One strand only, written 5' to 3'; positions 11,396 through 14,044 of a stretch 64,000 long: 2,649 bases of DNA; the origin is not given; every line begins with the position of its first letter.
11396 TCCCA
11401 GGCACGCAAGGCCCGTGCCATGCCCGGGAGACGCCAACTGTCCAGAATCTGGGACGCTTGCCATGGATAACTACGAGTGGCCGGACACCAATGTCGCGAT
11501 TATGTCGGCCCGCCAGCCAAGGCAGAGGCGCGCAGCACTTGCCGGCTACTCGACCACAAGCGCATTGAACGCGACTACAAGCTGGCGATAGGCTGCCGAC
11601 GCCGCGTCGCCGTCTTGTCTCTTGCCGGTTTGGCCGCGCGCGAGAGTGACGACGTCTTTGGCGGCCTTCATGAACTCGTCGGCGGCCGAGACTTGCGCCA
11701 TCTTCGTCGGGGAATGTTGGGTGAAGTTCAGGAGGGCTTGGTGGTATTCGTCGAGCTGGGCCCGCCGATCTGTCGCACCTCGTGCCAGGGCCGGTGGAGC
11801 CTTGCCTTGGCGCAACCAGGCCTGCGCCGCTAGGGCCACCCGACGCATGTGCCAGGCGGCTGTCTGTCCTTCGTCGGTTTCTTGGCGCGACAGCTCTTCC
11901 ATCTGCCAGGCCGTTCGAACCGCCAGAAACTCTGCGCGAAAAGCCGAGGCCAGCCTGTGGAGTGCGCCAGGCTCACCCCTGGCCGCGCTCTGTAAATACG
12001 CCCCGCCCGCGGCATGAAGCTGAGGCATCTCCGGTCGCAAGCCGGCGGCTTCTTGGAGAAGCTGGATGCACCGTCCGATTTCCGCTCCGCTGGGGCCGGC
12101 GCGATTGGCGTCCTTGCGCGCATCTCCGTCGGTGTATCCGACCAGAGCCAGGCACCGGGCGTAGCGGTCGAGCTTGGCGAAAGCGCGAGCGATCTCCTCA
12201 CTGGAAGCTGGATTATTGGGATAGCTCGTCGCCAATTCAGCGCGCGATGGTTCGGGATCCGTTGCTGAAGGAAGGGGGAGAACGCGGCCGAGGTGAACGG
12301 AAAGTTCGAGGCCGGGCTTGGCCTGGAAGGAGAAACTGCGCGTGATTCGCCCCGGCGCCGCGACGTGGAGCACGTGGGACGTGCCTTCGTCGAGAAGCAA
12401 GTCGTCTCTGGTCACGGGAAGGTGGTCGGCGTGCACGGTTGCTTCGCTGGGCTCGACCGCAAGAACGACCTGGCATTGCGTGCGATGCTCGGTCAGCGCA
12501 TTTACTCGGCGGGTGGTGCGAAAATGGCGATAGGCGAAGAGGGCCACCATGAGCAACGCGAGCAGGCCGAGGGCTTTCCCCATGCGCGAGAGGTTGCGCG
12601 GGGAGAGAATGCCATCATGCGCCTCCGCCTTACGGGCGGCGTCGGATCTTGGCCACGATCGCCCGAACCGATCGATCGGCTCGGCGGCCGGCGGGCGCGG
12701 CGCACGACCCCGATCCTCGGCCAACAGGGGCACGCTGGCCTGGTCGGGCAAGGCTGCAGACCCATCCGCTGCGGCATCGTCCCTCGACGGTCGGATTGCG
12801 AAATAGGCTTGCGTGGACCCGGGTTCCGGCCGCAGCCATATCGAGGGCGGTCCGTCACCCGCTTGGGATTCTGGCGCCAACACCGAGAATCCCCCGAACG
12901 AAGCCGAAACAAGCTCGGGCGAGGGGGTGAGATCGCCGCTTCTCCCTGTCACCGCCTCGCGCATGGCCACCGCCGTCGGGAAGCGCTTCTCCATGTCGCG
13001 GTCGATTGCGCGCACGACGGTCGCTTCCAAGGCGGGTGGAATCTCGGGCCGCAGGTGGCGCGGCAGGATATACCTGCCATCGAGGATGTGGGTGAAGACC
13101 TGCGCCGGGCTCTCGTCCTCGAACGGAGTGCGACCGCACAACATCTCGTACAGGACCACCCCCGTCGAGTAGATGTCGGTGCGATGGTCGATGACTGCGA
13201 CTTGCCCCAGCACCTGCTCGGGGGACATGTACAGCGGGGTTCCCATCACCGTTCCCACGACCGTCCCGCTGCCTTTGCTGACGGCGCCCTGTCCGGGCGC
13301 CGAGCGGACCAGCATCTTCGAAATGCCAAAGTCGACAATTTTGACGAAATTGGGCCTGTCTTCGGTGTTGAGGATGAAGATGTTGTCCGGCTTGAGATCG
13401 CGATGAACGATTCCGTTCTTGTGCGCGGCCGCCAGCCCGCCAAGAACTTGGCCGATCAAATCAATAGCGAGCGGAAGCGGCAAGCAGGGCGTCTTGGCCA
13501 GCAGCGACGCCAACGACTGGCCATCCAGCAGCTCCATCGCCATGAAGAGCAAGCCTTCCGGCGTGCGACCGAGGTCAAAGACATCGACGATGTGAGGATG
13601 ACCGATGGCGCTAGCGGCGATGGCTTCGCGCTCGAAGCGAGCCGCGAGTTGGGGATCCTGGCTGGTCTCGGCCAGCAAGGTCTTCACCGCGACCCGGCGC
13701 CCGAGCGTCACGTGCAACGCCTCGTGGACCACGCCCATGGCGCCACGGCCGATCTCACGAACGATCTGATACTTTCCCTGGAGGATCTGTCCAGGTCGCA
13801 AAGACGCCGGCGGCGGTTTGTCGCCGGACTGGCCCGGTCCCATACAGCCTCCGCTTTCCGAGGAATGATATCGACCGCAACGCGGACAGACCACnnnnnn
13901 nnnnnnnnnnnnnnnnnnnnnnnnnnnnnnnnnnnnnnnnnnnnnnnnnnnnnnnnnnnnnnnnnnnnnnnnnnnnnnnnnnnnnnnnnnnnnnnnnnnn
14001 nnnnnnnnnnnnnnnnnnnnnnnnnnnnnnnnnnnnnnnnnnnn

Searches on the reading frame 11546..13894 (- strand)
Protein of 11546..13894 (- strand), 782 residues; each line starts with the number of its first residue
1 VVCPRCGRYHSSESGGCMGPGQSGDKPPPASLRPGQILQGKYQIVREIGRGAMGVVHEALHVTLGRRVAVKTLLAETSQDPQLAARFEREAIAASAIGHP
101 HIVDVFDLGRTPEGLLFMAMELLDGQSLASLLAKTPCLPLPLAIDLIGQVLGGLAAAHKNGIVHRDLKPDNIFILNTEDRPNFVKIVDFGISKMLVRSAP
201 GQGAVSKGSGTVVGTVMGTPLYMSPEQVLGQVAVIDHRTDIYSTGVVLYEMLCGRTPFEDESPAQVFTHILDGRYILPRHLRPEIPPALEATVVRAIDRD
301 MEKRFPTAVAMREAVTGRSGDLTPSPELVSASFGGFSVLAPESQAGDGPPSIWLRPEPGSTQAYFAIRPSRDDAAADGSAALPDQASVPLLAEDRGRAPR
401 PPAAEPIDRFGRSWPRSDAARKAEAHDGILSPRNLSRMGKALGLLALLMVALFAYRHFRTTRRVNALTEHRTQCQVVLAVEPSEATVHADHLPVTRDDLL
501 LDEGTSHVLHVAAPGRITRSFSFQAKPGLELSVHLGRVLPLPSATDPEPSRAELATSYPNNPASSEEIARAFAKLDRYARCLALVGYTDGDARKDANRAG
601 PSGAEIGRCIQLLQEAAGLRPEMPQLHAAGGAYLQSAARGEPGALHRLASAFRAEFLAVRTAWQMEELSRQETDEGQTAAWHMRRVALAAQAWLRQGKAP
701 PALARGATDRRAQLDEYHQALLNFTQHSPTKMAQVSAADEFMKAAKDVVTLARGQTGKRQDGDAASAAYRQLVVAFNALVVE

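Call 9: search_protein_families(library=pfam, proteins=[window:11546-13894:-])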
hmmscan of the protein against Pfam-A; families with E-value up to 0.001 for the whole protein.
window:11546-13894:- (782 aa): 2 families
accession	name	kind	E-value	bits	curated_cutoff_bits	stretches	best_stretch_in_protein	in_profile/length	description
PF00069.31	Pkinase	-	4.1e-47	161.2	31.7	1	42-305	1-252/263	Protein kinase domain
PF07714.23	PK_Tyr_Ser-Thr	-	4.3e-26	92.2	23.1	1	43-304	2-248/258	Protein tyrosine and serine/threonine kinase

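Call 26: find_encoding_contigs(protein=window:11546-13843:-, flank=3000, max_places=6)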
Protein window:11546-13843:- (765 aa): 1 contig read that carries it; 1 place shown.
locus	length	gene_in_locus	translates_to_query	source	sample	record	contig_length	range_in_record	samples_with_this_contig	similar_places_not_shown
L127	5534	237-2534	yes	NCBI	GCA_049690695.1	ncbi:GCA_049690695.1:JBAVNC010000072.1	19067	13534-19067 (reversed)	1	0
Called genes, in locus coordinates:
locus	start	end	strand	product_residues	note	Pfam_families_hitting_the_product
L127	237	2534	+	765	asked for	PF00069:Pkinase, PF07714:PK_Tyr_Ser-Thr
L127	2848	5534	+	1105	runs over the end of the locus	-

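Call 34: find_homologous_proteins(query=window:11546-13843:-, max_evalue=1e-80)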
Query window:11546-13843:- (765 aa): 216 proteins with E <= 1e-80 among 8000 candidates; the best 120 are listed.
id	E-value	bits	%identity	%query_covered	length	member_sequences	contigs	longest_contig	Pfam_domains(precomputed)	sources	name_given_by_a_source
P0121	0.0e+0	1696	100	100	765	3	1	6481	PF07714.24,PF00069.32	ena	-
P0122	0.0e+0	1269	80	95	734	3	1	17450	PF07714.24,PF00069.32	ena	-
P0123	0.0e+0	1155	75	95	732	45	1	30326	PF07714.24,PF00069.32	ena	-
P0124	0.0e+0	1148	75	95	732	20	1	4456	PF07714.24,PF00069.32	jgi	jgi:serine/threonine protein kinase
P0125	0.0e+0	1147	72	99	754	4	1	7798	PF07714.24,PF00069.32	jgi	-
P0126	0.0e+0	1120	73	94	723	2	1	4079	PF07714.24,PF00069.32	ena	-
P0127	0.0e+0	1047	69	95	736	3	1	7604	PF07714.24,PF00069.32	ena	-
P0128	0.0e+0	1046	67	98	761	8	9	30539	PF07714.24,PF00069.32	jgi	jgi:hypothetical protein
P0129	0.0e+0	1029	67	95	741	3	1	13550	PF07714.24,PF00069.32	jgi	jgi:hypothetical protein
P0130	1.3e-273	928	61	99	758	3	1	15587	PF07714.24,PF00069.32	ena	-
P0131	4.4e-272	923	61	99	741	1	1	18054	PF07714.24,PF00069.32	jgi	jgi:serine/threonine protein kinase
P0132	1.0e-269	915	61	98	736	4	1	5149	PF07714.24,PF00069.32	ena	-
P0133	2.7e-269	914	60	100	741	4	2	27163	PF07714.24,PF00069.32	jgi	jgi:serine/threonine protein kinase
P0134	6.6e-268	909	60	100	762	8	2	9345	PF07714.24,PF00069.32,PF12889.13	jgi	-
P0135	8.1e-268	909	60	100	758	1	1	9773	PF07714.24,PF00069.32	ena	-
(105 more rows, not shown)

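Call 35: find_encoding_contigs(protein=P0122, flank=3000, max_places=3)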
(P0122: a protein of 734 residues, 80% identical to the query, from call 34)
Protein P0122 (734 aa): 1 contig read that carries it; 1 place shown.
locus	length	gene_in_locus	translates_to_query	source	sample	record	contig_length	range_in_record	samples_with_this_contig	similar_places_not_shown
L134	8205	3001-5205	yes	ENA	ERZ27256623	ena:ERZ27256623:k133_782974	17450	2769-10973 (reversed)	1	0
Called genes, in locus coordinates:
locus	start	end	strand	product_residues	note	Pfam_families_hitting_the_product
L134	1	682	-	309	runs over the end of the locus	PF10677:DUF2490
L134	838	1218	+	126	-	PF07238:PilZ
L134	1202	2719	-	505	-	-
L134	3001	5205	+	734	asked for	PF00069:Pkinase, PF07714:PK_Tyr_Ser-Thr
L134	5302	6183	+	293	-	PF17848:Zn_ribbon_ACC, PF01039:Carboxyl_trans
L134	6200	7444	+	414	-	PF08245:Mur_ligase_M (weak), PF27239:FOL3_C, PF02875:Mur_ligase_C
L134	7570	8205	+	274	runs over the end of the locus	-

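Call 36: find_encoding_contigs(protein=P0123, flank=3000, max_places=3)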
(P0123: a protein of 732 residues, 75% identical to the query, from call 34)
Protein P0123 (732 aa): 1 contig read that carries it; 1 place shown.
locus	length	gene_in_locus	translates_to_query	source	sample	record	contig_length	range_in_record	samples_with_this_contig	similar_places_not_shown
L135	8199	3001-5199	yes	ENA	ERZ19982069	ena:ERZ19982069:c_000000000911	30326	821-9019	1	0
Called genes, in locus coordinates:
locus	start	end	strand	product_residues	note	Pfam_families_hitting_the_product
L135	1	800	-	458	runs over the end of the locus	PF22458:RsmF-B_ferredox, PF01189:Methyltr_RsmB-F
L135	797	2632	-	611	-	PF00933:Glyco_hydro_3, PF01915:Glyco_hydro_3_C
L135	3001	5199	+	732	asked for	PF00069:Pkinase, PF07714:PK_Tyr_Ser-Thr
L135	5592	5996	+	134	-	PF01850:PIN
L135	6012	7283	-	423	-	-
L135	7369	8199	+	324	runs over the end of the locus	PF06574:FAD_syn, PF01687:Flavokinase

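Call 84: list_cluster_members(proteins=[window:11546-13843:-])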
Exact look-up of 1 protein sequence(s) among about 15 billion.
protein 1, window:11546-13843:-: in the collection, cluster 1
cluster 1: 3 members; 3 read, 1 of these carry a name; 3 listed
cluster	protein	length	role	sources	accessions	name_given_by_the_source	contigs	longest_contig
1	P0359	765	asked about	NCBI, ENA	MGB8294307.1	MAG: serine/threonine-protein kinase [Polyangia bacterium]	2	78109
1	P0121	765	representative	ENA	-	-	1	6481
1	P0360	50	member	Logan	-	-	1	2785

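Call 85: find_encoding_contigs(protein=P0121, flank=4000, max_places=4)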
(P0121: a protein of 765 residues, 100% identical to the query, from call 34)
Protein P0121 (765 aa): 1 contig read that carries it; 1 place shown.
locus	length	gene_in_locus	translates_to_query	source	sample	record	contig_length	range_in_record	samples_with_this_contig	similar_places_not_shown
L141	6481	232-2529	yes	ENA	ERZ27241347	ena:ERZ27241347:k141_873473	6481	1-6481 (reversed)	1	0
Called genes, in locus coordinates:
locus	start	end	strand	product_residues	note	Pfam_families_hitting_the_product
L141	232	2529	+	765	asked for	PF00069:Pkinase, PF07714:PK_Tyr_Ser-Thr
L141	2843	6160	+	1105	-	-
